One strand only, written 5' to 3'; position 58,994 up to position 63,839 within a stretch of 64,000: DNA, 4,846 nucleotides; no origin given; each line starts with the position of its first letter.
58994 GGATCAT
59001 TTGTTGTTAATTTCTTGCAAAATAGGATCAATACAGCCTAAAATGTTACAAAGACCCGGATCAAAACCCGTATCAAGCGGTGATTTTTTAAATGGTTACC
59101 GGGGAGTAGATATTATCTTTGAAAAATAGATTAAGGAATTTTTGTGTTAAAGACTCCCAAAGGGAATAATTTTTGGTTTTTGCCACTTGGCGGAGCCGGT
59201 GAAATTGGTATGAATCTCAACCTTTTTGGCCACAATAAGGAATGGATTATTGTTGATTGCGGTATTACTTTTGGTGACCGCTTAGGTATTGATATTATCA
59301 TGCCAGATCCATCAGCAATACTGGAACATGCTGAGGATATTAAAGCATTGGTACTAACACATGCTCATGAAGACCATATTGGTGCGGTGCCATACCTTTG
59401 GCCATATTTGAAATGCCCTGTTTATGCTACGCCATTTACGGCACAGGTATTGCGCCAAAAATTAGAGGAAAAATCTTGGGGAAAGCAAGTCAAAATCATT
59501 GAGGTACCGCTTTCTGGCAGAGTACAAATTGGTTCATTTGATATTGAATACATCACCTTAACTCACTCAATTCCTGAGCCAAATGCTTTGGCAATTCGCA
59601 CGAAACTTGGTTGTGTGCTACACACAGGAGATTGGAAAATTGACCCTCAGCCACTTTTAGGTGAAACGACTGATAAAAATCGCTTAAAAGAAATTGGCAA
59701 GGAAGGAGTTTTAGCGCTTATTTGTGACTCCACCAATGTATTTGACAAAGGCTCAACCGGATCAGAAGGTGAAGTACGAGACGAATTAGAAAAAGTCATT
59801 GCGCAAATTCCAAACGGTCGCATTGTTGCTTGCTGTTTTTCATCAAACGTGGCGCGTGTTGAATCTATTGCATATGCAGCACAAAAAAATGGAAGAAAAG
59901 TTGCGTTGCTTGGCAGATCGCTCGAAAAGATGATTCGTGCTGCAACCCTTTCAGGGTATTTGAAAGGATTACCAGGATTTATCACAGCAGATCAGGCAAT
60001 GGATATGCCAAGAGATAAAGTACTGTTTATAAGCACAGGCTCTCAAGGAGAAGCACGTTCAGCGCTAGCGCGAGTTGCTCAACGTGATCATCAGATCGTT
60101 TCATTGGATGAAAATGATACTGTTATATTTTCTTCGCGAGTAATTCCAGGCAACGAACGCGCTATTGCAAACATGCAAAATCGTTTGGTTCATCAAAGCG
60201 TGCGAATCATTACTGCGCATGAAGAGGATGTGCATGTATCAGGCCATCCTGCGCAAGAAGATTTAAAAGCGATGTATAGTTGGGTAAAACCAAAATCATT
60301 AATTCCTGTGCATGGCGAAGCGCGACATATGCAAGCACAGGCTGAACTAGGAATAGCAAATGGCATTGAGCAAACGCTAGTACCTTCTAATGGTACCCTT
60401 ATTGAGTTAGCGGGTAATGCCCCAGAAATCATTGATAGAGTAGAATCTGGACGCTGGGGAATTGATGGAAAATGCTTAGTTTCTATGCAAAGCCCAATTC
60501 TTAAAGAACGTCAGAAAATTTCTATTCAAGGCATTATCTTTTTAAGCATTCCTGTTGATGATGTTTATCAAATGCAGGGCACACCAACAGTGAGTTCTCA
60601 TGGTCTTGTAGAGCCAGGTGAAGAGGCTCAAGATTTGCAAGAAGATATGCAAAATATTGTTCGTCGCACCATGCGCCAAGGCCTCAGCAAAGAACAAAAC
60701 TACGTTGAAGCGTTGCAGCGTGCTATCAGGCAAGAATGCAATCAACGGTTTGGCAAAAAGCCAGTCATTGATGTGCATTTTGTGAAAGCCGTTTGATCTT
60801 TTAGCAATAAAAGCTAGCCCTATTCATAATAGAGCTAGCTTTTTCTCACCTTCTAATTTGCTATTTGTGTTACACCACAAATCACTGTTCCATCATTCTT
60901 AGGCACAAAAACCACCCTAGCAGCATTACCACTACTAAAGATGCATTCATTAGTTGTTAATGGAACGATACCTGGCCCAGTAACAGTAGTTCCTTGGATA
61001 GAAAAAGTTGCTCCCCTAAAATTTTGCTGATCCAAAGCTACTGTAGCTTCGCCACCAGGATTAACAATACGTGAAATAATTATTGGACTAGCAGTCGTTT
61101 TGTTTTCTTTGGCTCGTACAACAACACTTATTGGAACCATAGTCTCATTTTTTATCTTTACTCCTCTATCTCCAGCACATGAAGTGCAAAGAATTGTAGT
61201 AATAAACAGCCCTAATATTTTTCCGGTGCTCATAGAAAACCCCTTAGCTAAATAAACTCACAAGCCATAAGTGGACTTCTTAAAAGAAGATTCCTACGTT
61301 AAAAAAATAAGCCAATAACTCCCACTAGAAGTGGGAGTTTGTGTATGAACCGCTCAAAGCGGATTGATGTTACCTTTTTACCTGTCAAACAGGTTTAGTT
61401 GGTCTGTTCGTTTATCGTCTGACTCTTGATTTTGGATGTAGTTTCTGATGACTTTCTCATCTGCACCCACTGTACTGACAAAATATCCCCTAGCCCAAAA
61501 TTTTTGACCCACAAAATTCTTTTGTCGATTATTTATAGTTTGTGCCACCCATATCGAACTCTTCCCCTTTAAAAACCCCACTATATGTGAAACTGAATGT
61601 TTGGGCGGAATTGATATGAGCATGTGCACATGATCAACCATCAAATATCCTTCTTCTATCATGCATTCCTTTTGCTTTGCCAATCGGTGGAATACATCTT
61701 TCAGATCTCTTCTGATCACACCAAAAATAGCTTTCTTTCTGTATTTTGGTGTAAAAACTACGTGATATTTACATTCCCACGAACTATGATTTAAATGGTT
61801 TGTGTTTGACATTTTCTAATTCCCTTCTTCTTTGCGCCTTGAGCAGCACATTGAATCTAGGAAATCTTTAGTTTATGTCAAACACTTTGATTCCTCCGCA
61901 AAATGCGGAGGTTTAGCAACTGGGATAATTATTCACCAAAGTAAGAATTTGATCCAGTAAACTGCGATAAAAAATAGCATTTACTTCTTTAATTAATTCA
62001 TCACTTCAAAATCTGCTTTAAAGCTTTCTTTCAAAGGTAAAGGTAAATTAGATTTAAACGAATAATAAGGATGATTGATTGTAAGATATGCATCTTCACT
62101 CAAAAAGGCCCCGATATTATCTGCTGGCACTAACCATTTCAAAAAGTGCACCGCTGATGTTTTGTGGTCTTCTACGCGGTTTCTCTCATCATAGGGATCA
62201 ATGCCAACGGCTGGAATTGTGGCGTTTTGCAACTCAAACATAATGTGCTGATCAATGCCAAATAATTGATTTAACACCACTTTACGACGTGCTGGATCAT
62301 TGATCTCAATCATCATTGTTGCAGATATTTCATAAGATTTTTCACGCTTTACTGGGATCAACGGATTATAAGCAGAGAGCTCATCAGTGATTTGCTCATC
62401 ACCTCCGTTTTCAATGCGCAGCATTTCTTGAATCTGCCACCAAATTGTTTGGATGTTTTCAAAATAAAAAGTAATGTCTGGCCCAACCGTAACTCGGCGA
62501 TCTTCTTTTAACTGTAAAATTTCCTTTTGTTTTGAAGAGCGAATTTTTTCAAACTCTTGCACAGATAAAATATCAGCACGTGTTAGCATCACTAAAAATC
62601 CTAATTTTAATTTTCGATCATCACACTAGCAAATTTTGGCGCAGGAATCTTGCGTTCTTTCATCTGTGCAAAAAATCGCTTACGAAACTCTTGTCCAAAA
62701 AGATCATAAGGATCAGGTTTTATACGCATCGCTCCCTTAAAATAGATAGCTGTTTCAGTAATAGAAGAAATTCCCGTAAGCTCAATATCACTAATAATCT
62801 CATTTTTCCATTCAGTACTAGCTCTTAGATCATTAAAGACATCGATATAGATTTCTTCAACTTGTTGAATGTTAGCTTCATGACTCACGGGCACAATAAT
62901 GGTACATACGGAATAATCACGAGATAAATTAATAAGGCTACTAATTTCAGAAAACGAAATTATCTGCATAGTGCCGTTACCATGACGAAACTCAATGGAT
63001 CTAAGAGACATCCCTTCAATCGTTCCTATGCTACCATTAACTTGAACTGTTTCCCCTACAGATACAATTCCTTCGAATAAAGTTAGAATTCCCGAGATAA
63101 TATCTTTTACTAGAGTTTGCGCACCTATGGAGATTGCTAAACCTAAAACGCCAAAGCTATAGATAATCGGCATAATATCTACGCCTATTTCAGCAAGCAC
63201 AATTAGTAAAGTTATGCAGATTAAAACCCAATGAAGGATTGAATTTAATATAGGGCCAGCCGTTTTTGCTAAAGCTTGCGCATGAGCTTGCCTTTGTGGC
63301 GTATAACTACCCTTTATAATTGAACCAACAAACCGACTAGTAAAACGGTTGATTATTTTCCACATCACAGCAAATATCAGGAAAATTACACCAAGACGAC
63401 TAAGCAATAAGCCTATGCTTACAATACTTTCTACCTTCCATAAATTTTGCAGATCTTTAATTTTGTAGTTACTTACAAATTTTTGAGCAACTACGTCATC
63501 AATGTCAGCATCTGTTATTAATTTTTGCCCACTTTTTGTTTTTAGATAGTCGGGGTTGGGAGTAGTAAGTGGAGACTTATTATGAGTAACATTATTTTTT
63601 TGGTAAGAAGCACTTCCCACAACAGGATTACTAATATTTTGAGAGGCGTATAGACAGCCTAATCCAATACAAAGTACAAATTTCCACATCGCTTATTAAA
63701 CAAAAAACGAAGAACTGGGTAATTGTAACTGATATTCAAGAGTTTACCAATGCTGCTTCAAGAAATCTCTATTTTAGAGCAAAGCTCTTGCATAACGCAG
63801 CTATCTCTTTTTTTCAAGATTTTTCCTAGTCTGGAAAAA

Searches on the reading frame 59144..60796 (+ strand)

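Call 13: search_protein_families(library=pfam, proteins=[window:59144-60796:+], max_evalue=0.001)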
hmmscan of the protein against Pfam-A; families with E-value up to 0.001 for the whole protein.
window:59144-60796:+ (550 aa): 5 families
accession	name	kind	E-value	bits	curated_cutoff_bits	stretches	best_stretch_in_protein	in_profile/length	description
PF22505.1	RNase_J_b_CASP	-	1.3e-40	138.5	27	1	224-348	1-126/126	Ribonuclease J, beta-CASP domain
PF00753.33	Lactamase_B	-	4.9e-14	53.2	22.7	1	27-163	10-149/196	Metallo-beta-lactamase superfamily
PF12706.13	Lactamase_B_2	-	4.9e-12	46.3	27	1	34-165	2-144/200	Beta-lactamase superfamily domain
PF07521.17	RMMBL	-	5.5e-12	45.9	21.6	1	361-407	9-57/63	Zn-dependent metallo-hydrolase RNA specificity domain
PF17770.6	RNase_J_C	-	1.6e-09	39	23.8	1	452-543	1-96/102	Ribonuclease J C-terminal domain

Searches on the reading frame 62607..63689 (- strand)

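Call 13: search_protein_families(library=pfam, proteins=[window:62607-63689:-], max_evalue=0.001)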
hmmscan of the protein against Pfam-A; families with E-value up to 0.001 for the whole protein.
window:62607-63689:- (360 aa): 2 families
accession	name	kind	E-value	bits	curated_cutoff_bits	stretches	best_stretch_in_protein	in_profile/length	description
PF00924.24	MS_channel_2nd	-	2.5e-12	47.1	20.2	1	192-257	1-68/68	Mechanosensitive ion channel, beta-domain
PF21088.3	MS_channel_1st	-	0.00025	21.4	23.1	1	155-191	6-42/42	Mechanosensitive ion channel, transmembrane helices 2/3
